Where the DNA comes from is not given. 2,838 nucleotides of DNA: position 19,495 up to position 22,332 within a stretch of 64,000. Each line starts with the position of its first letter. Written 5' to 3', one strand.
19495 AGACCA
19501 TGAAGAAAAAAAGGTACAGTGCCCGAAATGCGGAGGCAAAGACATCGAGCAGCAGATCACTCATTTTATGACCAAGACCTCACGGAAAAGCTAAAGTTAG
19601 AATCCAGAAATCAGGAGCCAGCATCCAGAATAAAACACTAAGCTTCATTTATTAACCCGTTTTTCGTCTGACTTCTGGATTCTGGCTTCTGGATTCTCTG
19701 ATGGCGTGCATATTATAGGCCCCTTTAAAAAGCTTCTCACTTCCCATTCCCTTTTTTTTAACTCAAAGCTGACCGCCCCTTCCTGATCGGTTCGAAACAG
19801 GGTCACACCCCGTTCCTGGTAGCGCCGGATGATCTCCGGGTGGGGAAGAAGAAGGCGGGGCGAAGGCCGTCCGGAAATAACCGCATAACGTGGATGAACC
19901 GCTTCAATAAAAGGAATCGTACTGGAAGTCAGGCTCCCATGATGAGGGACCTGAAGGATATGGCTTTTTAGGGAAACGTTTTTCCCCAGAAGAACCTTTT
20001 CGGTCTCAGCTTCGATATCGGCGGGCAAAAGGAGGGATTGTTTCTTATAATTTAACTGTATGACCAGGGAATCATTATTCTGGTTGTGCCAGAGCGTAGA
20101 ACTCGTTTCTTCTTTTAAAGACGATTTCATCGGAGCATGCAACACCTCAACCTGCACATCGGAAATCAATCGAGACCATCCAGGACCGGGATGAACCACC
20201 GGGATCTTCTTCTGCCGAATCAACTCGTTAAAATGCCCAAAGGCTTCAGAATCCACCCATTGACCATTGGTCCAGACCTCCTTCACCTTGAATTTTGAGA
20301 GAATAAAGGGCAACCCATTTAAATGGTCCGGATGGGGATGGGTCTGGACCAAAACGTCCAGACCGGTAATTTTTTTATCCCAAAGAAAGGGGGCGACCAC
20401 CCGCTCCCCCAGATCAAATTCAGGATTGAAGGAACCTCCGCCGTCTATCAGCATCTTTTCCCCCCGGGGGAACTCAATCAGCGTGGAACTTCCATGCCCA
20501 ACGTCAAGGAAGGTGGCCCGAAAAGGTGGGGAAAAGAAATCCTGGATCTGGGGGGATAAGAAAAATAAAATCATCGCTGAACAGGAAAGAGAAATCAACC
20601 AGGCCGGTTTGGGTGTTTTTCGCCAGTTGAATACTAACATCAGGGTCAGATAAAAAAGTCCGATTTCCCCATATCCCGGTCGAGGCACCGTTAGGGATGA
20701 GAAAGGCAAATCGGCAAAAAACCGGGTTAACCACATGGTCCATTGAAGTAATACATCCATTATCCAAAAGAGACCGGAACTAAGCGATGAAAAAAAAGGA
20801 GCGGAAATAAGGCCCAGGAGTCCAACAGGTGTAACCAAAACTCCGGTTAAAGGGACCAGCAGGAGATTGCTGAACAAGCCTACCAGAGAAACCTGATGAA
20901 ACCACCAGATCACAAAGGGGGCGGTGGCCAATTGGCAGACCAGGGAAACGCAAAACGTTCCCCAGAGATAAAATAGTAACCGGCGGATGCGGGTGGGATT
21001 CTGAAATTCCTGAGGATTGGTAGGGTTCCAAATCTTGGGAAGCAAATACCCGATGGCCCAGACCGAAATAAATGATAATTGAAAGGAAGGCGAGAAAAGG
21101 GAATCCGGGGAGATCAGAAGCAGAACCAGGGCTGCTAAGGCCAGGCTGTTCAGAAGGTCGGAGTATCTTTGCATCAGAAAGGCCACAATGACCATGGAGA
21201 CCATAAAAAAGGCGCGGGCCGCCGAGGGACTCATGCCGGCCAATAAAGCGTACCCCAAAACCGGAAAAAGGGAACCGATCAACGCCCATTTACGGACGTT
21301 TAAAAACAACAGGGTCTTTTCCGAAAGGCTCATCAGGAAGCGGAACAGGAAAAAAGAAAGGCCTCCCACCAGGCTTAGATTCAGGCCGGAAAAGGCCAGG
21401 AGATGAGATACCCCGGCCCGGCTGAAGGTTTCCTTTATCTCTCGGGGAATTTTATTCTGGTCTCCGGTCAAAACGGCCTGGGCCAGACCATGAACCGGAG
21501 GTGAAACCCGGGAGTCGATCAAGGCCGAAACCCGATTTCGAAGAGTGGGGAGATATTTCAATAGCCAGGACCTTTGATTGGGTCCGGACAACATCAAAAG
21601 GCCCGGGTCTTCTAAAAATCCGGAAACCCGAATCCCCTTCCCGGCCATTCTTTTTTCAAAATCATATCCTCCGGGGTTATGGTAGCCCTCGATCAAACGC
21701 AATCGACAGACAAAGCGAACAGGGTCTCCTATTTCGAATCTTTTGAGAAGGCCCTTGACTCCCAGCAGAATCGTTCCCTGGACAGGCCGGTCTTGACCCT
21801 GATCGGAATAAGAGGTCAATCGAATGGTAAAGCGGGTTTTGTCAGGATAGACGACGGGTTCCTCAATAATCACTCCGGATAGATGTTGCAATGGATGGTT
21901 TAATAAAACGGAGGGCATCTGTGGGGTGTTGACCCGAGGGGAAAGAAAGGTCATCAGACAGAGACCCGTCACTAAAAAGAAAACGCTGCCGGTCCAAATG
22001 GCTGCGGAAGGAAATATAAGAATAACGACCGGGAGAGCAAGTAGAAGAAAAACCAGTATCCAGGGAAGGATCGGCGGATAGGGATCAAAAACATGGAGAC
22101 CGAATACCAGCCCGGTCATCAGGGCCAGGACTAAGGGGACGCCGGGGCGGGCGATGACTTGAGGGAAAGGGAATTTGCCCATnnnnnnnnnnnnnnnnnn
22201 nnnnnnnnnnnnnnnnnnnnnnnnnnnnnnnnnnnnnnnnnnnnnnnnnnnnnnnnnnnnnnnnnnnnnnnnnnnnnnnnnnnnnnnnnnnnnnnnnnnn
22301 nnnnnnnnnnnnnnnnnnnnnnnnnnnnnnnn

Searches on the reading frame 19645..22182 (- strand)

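Call 8: search_protein_families(library=pfam, proteins=[window:19645-22182:-], max_evalue=0.00001)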
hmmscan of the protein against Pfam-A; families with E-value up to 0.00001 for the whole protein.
window:19645-22182:- (845 aa): 3 families
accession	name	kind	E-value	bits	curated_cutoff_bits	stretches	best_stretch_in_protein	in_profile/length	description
PF03772.21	Competence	-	1.5e-67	228.3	23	1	238-522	2-268/270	Competence protein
PF13567.11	DUF4131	-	3e-25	89.2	31.6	1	37-193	4-162/165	Domain of unknown function (DUF4131)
PF00753.33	Lactamase_B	-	3.1e-13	50.6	22.7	1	560-770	2-193/196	Metallo-beta-lactamase superfamily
